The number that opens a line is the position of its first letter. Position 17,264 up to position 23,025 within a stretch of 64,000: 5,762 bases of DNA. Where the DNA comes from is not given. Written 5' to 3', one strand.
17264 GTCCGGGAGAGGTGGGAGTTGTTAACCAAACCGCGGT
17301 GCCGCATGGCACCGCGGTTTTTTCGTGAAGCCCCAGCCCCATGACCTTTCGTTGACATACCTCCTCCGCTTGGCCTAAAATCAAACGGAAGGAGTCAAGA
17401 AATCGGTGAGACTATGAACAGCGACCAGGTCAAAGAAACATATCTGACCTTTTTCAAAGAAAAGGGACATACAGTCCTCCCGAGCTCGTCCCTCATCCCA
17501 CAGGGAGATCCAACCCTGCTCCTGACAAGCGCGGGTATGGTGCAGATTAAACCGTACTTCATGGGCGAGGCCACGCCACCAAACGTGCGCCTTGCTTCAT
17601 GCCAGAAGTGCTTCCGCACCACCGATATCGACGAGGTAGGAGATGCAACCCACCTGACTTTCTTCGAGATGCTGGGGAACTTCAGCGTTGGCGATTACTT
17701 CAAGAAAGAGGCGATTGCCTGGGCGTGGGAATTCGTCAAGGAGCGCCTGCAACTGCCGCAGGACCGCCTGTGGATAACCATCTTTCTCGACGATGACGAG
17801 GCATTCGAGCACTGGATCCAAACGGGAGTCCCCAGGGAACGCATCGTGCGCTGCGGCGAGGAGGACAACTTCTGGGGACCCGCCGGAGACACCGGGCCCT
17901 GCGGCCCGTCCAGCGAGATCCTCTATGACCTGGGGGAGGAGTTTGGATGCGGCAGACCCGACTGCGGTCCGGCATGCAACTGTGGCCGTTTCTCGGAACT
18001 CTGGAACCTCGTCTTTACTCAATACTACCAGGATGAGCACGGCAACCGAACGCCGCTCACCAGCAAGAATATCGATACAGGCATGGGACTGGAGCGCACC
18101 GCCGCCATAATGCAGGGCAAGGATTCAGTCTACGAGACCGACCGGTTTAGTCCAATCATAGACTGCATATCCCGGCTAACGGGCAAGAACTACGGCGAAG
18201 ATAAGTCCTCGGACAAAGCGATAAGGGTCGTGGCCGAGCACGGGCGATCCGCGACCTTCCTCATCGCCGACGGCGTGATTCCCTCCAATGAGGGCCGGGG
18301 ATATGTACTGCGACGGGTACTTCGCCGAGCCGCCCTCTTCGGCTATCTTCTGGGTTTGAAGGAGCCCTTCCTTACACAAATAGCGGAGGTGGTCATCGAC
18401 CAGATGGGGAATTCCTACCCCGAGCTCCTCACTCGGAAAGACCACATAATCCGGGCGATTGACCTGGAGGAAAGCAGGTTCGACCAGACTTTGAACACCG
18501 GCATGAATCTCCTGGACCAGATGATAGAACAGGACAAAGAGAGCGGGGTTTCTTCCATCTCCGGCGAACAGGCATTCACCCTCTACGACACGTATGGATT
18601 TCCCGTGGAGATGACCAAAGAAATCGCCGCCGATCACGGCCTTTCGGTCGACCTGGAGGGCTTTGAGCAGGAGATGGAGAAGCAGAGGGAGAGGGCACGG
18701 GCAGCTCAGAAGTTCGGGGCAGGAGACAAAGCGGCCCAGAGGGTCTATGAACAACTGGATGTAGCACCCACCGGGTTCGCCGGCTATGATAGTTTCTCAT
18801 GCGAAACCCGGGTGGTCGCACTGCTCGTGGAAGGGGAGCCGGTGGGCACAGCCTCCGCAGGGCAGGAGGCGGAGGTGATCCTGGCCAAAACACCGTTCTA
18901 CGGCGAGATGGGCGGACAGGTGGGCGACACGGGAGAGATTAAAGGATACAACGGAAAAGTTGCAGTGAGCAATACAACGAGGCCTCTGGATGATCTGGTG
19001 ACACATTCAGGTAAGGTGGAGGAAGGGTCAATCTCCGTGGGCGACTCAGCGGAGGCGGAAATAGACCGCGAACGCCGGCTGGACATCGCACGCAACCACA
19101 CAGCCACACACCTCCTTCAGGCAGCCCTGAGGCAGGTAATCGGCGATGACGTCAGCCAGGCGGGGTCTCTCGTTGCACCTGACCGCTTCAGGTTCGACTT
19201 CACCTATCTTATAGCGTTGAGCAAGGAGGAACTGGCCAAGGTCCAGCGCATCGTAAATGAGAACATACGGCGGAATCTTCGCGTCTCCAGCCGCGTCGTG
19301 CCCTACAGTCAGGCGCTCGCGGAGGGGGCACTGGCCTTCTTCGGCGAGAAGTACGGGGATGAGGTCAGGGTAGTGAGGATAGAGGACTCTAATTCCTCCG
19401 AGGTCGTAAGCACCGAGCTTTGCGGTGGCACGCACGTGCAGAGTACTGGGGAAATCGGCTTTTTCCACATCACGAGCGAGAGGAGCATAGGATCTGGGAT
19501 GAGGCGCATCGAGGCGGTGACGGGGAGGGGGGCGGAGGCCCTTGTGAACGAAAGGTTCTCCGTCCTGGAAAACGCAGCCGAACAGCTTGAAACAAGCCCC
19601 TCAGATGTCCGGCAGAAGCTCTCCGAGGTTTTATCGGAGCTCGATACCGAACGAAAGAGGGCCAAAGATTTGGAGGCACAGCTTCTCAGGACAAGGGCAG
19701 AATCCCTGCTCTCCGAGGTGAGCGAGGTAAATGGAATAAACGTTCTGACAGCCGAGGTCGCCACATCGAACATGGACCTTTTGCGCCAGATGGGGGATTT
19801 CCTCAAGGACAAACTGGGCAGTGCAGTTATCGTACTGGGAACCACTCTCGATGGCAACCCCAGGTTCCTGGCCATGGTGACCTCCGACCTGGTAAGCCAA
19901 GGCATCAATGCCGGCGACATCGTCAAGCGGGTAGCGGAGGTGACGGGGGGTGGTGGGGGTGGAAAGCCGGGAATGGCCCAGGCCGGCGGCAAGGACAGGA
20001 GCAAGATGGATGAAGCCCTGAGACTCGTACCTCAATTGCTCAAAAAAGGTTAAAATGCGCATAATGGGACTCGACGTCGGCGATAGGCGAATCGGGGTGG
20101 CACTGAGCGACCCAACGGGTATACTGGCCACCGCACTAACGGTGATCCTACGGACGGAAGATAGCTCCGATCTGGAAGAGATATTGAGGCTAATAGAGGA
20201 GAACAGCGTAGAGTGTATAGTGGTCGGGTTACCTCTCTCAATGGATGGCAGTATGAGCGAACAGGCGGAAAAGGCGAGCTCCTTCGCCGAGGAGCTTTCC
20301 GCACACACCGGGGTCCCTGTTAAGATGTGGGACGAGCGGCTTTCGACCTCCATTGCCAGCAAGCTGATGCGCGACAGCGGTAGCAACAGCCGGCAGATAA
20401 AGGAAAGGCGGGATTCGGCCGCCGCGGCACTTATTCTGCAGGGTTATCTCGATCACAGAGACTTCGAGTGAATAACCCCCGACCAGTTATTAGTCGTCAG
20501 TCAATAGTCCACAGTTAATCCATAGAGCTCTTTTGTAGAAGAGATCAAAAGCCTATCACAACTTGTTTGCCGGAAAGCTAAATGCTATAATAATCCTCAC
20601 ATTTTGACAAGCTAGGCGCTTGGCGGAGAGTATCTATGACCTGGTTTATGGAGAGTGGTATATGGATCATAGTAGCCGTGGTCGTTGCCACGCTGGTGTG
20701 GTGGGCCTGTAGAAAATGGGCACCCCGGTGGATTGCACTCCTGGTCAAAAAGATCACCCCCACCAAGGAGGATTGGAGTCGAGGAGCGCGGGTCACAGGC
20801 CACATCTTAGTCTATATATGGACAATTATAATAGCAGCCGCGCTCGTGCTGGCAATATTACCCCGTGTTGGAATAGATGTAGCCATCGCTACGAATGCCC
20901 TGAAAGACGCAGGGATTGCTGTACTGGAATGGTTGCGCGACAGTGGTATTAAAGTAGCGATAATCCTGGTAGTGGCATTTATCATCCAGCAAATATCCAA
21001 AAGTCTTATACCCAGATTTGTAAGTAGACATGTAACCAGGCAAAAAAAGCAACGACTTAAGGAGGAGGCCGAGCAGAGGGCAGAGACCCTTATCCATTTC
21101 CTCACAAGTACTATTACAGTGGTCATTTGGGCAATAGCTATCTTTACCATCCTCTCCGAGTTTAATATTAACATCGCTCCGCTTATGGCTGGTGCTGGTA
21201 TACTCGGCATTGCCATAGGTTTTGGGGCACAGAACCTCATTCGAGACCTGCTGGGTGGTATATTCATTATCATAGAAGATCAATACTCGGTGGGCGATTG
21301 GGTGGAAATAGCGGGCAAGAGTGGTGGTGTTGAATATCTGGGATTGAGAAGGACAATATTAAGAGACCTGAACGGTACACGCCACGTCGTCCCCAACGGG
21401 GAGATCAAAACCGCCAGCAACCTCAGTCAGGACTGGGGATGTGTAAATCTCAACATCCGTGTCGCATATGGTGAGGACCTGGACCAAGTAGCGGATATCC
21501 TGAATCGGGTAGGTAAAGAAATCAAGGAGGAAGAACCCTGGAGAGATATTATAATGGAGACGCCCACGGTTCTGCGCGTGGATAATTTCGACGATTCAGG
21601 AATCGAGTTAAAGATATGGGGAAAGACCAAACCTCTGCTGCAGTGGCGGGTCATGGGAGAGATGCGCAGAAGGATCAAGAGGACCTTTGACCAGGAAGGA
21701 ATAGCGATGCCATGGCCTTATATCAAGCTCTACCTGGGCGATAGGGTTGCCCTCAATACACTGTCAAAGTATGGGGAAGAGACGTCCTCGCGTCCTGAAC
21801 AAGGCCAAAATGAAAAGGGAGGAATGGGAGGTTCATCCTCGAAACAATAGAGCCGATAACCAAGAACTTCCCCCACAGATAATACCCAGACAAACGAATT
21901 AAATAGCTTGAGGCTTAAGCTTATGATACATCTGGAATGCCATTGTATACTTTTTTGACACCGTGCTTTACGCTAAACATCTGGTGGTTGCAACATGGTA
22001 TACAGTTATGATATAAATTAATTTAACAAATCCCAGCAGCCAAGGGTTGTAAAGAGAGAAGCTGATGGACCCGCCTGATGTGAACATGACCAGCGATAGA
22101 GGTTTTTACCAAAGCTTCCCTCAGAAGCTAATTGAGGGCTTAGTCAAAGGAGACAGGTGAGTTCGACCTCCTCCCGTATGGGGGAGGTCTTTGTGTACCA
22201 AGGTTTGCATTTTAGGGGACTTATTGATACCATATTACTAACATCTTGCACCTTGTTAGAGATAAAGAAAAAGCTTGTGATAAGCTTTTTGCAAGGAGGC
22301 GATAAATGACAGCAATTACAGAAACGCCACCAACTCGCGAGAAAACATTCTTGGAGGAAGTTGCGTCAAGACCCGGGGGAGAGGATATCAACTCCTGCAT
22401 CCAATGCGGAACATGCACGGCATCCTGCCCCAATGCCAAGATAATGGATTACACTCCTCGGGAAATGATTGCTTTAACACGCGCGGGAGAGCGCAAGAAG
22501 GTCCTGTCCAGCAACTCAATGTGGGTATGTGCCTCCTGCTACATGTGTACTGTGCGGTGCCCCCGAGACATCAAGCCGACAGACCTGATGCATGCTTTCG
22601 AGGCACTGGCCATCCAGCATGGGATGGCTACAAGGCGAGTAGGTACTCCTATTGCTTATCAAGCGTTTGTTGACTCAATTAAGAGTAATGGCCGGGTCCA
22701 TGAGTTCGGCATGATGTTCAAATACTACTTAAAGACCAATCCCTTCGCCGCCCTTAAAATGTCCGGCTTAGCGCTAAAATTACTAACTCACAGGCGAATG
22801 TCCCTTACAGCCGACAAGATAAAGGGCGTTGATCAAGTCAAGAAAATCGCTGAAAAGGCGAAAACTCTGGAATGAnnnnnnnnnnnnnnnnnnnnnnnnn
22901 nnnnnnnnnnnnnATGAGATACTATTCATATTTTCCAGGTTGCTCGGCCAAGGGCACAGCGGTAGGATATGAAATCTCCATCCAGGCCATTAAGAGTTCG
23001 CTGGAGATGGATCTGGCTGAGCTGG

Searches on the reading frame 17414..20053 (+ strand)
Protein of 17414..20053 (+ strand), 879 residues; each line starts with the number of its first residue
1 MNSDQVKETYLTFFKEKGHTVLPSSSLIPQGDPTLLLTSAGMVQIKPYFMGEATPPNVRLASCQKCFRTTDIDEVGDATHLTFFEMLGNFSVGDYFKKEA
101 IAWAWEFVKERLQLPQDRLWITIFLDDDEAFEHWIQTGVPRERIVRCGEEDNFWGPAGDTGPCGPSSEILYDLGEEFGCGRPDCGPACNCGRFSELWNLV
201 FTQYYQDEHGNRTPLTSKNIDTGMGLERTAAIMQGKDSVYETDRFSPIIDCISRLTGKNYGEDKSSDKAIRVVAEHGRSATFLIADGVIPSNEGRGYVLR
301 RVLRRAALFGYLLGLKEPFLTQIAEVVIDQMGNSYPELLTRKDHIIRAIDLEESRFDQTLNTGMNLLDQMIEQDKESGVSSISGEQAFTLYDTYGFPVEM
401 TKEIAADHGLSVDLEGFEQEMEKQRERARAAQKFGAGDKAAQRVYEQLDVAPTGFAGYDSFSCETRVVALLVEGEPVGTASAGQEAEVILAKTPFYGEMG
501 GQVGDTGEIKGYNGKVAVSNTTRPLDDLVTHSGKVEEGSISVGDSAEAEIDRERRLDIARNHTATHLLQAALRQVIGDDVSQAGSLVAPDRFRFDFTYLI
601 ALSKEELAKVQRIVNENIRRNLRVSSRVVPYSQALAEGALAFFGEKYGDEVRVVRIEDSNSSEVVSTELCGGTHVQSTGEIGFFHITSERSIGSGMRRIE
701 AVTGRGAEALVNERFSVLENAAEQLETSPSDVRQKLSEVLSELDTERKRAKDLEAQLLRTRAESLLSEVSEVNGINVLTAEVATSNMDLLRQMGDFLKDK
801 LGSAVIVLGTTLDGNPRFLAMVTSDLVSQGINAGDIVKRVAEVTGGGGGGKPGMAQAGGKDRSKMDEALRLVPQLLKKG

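Call 5: search_protein_families(library=pfam, proteins=[window:17414-20053:+], max_evalue=0.0001)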
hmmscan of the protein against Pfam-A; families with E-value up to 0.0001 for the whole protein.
window:17414-20053:+ (879 aa): 3 families
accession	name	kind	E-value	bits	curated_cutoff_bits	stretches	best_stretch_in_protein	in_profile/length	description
PF01411.24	tRNA-synt_2c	-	7.6e-194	645.7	30.3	1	6-554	2-552/552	tRNA synthetases class II (A)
PF02272.25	DHHA1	-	7.1e-18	65.4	25.9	1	775-877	2-101/102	DHHA1 domain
PF07973.19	tRNA_SAD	-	3.8e-17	62.4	24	1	651-700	1-44/44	Threonyl and Alanyl tRNA synthetase second additional domain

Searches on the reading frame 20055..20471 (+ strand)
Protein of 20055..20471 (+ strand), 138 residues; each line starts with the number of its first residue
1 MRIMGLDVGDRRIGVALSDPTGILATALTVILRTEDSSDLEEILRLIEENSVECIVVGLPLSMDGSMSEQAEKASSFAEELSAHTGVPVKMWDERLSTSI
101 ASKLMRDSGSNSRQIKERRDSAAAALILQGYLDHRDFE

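Call 5: search_protein_families(library=pfam, proteins=[window:20055-20471:+], max_evalue=0.0001)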
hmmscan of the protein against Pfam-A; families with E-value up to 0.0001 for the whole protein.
window:20055-20471:+ (138 aa): 1 family
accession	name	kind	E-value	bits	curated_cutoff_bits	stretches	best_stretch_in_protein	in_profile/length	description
PF03652.20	RuvX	-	1.1e-44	152.5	29.2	1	1-133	1-133/134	Holliday junction resolvase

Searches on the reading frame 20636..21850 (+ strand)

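Call 3: search_protein_families(library=pfam, proteins=[window:20636-21850:+], max_evalue=0.01)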
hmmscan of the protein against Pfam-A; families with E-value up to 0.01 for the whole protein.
window:20636-21850:+ (404 aa): 4 families
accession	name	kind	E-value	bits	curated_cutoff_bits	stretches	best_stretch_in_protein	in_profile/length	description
PF00924.24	MS_channel_2nd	-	2.4e-17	63.3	20.2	1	200-263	1-66/68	Mechanosensitive ion channel, beta-domain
PF21082.3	MS_channel_3rd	-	4e-10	40.4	21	1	270-358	1-88/88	Mechanosensitive ion channel MscS, C-terminal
PF21088.3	MS_channel_1st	-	4e-10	39.9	23.1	1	160-199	3-42/42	Mechanosensitive ion channel, transmembrane helices 2/3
PF14093.11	DUF4271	-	0.00016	22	29.7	1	109-210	7-112/206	Domain of unknown function (DUF4271)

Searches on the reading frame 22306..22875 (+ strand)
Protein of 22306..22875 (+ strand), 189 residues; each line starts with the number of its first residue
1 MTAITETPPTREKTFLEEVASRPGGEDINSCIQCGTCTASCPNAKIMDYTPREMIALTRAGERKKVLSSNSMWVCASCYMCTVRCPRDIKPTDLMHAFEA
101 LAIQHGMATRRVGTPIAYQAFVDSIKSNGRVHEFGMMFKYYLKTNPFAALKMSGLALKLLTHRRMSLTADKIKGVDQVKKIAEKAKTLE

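Call 3: search_protein_families(library=pfam, proteins=[window:22306-22875:+], max_evalue=0.01)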
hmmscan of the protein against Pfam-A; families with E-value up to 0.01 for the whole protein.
window:22306-22875:+ (189 aa): 11 families
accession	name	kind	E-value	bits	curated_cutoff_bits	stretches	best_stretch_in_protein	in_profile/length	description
PF13183.11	Fer4_8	-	2.1e-10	41.4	27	1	28-89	2-68/68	4Fe-4S dicluster domain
PF13187.11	Fer4_9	-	3.7e-09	36.9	27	1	31-88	2-50/52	4Fe-4S dicluster domain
PF13534.11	Fer4_17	-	6.4e-09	36.7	22.2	1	30-89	1-60/61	4Fe-4S dicluster domain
PF12838.12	Fer4_7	-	2.5e-06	28.3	27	1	30-89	1-52/52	4Fe-4S dicluster domain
PF13237.11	Fer4_10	-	2.6e-05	24.5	25.5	1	28-86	6-53/53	4Fe-4S dicluster domain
PF12800.12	Fer4_4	-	0.00034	21.1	24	1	29-43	2-16/17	4Fe-4S binding domain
PF12797.12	Fer4_2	-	0.00083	19.6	24.5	1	27-42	6-21/22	4Fe-4S binding domain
PF12837.12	Fer4_6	-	0.0011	19.2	25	1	27-43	5-21/24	4Fe-4S binding domain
PF13484.11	Fer4_16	-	0.0031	18.7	30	0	31-86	2-64/66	4Fe-4S double cluster binding domain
PF00037.32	Fer4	-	0.0084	16.3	21.1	1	29-43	6-20/24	4Fe-4S binding domain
PF14697.11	Fer4_21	-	0.0093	16.5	35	0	29-86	6-52/59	4Fe-4S dicluster domain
